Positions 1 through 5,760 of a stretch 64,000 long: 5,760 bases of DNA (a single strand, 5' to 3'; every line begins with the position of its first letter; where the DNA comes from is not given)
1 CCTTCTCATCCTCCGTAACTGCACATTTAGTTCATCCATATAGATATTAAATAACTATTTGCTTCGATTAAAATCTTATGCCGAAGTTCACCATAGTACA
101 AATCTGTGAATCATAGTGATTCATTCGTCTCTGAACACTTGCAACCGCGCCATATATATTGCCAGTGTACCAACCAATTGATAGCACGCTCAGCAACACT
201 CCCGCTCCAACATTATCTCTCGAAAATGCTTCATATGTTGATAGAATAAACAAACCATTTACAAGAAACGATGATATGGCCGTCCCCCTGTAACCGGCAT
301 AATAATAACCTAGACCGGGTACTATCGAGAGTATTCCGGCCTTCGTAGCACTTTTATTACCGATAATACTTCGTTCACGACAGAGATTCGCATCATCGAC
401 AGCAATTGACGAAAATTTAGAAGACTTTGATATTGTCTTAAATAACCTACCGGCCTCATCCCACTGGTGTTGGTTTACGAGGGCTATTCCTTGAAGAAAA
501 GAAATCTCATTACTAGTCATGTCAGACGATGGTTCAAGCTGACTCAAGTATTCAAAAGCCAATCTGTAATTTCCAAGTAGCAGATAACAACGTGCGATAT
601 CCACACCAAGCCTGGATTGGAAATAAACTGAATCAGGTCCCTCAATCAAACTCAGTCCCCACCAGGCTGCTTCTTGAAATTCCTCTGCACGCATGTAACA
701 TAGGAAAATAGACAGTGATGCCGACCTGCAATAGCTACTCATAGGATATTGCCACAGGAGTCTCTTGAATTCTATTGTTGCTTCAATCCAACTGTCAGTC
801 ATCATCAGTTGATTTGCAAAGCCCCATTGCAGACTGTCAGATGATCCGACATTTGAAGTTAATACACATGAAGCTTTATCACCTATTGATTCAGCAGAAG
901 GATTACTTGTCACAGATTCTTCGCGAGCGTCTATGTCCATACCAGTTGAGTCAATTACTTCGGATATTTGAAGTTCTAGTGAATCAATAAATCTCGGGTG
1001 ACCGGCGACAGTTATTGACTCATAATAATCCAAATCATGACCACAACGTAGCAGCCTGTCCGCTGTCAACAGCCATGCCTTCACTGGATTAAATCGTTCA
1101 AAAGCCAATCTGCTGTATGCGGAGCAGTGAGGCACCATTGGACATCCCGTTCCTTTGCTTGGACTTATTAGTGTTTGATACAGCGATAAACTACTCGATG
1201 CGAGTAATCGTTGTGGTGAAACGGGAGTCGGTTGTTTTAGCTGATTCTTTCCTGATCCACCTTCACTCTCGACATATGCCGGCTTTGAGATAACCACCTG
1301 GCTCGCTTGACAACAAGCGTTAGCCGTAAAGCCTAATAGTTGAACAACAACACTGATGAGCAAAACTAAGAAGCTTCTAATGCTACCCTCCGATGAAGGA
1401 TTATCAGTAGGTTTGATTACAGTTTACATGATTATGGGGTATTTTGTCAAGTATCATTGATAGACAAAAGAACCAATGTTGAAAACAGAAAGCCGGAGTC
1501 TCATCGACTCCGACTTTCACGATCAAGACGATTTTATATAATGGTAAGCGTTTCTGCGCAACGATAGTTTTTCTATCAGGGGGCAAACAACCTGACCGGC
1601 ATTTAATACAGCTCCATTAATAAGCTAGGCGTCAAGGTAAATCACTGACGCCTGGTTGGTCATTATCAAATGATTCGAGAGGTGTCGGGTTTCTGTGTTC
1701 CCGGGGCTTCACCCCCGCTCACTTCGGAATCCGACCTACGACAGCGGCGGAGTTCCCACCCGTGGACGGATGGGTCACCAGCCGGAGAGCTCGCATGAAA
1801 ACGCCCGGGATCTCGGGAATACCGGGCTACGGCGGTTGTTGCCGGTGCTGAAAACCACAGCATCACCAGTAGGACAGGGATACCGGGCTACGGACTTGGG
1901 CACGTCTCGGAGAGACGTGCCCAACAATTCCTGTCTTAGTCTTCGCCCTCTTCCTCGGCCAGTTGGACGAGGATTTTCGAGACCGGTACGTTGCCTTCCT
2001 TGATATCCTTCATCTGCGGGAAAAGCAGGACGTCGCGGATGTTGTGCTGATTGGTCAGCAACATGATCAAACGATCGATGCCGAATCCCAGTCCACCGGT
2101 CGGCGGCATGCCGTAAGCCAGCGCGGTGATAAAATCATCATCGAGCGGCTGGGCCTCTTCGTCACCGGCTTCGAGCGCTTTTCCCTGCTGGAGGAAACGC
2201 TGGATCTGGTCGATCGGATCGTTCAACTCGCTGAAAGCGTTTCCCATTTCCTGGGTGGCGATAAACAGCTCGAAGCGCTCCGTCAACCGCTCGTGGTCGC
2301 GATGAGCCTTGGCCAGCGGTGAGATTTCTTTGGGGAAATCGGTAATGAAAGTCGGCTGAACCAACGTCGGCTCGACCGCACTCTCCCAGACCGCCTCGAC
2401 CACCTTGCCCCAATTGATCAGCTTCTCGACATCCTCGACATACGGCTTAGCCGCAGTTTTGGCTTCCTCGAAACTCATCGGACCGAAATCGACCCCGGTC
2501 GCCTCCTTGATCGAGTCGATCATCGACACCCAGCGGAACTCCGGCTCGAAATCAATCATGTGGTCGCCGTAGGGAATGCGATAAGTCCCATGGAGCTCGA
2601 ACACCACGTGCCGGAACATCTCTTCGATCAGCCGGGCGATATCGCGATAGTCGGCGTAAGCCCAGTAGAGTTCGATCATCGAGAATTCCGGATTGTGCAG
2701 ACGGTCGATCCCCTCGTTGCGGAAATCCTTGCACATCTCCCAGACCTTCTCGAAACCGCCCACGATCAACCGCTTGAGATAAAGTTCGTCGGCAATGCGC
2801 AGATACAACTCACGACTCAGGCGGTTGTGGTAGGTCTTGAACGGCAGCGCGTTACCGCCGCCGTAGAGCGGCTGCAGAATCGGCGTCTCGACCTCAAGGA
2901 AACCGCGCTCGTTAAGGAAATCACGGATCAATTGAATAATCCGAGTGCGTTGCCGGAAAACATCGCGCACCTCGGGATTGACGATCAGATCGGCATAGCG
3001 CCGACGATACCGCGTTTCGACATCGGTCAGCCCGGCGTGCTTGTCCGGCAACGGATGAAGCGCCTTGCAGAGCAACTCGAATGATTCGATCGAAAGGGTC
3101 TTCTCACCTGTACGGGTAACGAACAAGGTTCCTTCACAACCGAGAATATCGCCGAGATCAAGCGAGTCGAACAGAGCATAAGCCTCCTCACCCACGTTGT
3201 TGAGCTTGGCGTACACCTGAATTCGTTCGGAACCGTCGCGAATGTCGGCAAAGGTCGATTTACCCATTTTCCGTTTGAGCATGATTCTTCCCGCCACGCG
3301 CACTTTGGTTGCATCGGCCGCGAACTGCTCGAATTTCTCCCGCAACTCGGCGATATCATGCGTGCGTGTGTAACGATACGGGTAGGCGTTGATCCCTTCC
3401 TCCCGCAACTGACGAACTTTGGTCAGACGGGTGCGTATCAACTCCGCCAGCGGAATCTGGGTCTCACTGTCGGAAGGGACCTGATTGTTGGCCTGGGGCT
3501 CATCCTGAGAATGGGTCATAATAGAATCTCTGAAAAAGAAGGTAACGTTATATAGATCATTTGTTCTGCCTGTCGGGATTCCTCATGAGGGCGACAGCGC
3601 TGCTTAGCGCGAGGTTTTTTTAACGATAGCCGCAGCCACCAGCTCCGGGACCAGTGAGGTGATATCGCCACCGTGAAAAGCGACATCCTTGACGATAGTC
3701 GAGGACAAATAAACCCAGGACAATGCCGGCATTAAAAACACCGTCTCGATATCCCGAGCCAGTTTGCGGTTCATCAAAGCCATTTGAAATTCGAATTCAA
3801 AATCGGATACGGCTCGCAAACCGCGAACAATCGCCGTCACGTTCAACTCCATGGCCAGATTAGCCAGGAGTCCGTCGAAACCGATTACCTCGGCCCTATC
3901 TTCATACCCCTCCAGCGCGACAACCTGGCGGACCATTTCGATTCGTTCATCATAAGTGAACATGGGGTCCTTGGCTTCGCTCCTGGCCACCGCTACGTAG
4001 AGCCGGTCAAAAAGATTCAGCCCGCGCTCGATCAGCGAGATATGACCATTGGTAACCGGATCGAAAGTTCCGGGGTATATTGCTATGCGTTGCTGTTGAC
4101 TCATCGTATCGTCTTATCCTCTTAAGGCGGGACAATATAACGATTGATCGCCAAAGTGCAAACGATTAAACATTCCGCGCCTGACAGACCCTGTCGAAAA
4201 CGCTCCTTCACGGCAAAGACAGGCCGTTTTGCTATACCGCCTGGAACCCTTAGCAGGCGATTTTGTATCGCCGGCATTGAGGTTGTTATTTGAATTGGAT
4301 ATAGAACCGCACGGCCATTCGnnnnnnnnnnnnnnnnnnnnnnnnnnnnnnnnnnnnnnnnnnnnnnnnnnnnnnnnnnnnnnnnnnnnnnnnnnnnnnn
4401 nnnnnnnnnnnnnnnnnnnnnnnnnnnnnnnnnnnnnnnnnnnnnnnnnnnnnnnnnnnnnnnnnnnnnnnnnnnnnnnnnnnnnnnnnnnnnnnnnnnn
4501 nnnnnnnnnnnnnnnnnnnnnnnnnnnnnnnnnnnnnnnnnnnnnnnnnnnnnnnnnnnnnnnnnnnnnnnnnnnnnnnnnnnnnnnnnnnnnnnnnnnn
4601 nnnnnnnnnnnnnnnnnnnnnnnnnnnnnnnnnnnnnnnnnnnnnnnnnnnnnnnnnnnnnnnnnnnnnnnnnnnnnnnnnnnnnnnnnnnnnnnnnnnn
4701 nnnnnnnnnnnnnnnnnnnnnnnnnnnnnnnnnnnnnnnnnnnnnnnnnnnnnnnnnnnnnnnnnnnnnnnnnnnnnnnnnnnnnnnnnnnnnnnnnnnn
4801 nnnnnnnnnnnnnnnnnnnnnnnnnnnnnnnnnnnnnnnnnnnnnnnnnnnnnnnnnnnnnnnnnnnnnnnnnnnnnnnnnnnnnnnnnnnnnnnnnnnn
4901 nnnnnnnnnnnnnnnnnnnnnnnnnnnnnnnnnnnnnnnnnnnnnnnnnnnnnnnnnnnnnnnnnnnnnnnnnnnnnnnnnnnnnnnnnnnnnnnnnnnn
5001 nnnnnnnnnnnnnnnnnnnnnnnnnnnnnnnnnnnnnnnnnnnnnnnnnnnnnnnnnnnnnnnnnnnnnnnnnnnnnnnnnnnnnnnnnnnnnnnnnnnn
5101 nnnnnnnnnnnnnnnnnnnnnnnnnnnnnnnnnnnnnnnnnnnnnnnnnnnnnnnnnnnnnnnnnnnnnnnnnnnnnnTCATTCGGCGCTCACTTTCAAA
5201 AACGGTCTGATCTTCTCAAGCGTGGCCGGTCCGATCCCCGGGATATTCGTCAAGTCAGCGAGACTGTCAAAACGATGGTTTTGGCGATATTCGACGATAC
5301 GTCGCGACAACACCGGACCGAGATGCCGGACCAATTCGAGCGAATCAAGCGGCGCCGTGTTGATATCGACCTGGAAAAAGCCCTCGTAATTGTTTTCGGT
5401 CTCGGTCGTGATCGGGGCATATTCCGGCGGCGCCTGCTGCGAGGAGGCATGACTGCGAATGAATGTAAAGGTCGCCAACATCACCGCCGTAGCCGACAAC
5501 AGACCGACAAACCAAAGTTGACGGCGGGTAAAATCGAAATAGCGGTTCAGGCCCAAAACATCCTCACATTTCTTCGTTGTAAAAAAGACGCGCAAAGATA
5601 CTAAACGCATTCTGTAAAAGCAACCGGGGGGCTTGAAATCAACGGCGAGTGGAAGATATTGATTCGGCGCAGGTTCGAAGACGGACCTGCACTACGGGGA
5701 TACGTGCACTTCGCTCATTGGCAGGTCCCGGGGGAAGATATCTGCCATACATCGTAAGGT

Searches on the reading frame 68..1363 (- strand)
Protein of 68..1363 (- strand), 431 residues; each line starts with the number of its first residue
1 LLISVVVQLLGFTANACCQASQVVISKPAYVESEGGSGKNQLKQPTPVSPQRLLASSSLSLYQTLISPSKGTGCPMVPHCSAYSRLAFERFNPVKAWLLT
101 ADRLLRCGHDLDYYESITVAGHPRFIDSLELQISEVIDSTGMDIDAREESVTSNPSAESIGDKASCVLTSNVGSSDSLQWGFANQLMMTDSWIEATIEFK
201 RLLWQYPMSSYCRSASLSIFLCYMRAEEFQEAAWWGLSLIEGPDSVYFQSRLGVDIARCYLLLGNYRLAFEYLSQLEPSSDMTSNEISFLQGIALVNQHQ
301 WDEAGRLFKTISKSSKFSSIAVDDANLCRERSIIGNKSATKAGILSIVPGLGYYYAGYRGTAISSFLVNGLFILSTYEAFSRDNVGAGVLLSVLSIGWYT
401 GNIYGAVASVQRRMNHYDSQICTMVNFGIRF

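Call 9: search_protein_families(library=pfam, proteins=[window:68-1363:-], max_evalue=0.001)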
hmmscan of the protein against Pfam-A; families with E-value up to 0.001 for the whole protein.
window:68-1363:- (431 aa): 1 family
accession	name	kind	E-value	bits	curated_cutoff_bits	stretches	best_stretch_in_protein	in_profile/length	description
PF01809.23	YidD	-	8.8e-12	45.1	27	1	57-108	6-57/67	Putative membrane protein insertion efficiency factor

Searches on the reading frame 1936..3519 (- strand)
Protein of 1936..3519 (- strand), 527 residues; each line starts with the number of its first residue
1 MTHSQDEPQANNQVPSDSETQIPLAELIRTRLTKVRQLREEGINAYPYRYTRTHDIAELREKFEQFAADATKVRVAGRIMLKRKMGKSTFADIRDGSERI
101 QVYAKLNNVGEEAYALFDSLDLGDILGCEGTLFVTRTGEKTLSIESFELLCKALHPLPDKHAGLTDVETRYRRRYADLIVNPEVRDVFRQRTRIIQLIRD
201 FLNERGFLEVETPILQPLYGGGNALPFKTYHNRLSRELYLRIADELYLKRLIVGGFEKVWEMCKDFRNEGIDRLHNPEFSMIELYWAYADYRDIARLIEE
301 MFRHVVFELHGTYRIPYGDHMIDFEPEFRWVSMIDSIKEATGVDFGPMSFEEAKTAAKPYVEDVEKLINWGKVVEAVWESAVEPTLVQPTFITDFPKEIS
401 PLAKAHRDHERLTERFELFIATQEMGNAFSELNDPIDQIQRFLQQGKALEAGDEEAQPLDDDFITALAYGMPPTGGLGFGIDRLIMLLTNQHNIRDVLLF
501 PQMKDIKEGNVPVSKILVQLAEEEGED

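Call 9: search_protein_families(library=pfam, proteins=[window:1936-3519:-], max_evalue=0.001)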
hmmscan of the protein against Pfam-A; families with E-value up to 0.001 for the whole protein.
window:1936-3519:- (527 aa): 3 families
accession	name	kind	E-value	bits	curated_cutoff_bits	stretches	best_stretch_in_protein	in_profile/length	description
PF00152.25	tRNA-synt_2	-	1.1e-89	301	25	1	167-504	2-308/308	tRNA synthetases class II (D, K and N)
PF01336.31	tRNA_anti-codon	-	2.1e-16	60.1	27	1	73-150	1-75/75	OB-fold nucleic acid binding domain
PF01409.25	tRNA-synt_2d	-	0.00052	20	19.8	0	476-497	214-235/246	tRNA synthetases class II core domain (F)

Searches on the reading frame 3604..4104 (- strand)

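Call 9: search_protein_families(library=pfam, proteins=[window:3604-4104:-], max_evalue=0.001)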
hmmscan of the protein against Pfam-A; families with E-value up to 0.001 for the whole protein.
window:3604-4104:- (166 aa): 1 family
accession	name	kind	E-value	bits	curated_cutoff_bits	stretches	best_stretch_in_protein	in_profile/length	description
PF01467.32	CTP_transf_like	-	3.9e-27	95.5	21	1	9-139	1-131/133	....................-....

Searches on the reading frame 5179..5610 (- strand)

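Call 9: search_protein_families(library=pfam, proteins=[window:5179-5610:-], max_evalue=0.001)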
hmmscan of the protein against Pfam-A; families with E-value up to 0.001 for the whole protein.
window:5179-5610:- (143 aa): 2 families
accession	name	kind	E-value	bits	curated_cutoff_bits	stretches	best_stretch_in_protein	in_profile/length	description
PF12836.13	HHH_3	-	8.6e-18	64.6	27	1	80-138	5-64/65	Helix-hairpin-helix motif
PF00633.29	HHH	-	3.6e-05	23.8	24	1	110-134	3-27/30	Helix-hairpin-helix motif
